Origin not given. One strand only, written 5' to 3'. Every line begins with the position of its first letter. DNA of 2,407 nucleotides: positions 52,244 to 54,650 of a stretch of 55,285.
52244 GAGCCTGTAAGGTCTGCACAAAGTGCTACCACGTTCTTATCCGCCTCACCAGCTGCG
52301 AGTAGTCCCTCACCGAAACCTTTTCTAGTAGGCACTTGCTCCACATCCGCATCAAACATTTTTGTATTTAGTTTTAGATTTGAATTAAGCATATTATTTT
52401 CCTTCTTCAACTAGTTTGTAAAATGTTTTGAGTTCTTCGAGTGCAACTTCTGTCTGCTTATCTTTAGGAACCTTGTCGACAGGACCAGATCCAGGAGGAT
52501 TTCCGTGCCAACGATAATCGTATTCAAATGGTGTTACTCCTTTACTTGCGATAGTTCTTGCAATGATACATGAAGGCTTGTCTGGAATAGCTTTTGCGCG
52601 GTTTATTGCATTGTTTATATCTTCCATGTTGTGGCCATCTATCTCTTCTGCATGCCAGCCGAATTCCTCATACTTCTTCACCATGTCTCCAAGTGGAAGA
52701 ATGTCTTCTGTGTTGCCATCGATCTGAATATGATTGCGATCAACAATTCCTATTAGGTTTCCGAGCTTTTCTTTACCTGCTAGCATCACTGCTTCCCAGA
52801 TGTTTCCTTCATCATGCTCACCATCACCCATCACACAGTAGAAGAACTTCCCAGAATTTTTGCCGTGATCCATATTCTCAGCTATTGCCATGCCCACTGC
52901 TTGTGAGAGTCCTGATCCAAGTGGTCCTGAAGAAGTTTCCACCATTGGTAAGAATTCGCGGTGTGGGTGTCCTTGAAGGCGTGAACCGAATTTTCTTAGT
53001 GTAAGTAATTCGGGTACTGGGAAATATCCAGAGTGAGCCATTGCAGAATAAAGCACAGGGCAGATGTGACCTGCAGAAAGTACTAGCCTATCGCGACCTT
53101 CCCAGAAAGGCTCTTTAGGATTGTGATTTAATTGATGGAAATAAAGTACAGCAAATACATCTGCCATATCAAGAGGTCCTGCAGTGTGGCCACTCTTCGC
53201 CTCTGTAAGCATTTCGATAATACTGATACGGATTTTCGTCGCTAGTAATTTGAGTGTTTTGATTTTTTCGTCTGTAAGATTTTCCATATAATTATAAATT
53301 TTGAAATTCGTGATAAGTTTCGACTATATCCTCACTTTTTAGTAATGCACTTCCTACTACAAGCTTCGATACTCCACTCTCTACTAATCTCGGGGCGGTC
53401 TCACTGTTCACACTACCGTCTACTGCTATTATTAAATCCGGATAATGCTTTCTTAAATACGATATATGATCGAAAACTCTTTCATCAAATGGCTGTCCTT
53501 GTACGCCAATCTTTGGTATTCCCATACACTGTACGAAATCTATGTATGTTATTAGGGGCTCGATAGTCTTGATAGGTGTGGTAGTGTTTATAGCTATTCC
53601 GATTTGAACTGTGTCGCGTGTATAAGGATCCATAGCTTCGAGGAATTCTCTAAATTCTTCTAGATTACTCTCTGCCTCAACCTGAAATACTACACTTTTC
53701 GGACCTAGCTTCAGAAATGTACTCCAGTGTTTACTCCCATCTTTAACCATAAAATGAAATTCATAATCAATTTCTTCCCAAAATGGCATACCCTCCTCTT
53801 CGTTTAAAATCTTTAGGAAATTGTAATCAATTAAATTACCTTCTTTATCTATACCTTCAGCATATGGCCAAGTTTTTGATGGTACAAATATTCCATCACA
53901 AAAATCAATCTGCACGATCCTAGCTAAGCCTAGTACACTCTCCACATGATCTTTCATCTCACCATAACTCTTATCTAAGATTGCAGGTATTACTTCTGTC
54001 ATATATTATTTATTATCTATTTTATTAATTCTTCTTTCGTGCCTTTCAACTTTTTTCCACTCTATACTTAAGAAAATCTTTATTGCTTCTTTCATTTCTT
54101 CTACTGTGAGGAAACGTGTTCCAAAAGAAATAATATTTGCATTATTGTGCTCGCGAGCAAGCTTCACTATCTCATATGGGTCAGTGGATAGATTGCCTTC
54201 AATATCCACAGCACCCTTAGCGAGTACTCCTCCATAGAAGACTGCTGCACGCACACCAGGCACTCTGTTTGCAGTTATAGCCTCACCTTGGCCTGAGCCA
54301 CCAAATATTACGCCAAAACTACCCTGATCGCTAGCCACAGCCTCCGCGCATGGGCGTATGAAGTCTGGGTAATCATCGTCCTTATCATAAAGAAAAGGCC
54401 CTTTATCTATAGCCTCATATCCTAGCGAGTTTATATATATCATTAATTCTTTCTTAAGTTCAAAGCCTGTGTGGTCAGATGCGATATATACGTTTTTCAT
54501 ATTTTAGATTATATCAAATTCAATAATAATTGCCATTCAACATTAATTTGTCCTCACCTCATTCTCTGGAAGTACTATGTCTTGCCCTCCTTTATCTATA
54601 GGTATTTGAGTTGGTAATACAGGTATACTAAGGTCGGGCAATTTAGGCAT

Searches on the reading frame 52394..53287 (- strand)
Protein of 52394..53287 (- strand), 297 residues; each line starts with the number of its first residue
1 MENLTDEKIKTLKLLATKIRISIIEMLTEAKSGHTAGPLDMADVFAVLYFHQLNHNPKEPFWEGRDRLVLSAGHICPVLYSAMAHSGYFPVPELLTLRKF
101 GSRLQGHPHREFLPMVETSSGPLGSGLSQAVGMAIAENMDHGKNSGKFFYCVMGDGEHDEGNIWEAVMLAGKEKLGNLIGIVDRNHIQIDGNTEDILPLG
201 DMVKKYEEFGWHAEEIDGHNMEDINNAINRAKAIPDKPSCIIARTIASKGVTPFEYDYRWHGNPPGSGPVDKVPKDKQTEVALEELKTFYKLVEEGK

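Call 55: search_protein_families(library=pfam, proteins=[window:52394-53287:-], max_evalue=0.001)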
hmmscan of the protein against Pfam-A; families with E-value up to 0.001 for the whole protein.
window:52394-53287:- (297 aa): 2 families
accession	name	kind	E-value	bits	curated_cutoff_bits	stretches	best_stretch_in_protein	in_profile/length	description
PF00456.26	Transketolase_N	-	3.4e-62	210.8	22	1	14-272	4-270/334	Transketolase, thiamine diphosphate binding domain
PF13292.11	DXP_synthase_N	-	1.9e-09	37.6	21.2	1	4-192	10-178/274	1-deoxy-D-xylulose-5-phosphate synthase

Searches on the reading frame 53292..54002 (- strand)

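Call 55: search_protein_families(library=pfam, proteins=[window:53292-54002:-], max_evalue=0.001)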
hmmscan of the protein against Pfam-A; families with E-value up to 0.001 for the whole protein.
window:53292-54002:- (236 aa): 1 family
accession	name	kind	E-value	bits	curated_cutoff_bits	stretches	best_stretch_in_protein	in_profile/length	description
PF00834.25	Ribul_P_3_epim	-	1.2e-22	80.8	21.1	1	76-220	56-197/198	Ribulose-phosphate 3 epimerase family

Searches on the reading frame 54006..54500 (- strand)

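Call 55: search_protein_families(library=pfam, proteins=[window:54006-54500:-], max_evalue=0.001)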
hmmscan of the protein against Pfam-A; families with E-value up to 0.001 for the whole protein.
window:54006-54500:- (164 aa): 1 family
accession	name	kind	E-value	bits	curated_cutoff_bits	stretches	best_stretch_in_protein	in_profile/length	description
PF02502.23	LacAB_rpiB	-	9.1e-39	133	24.7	1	4-161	1-138/138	Ribose/Galactose Isomerase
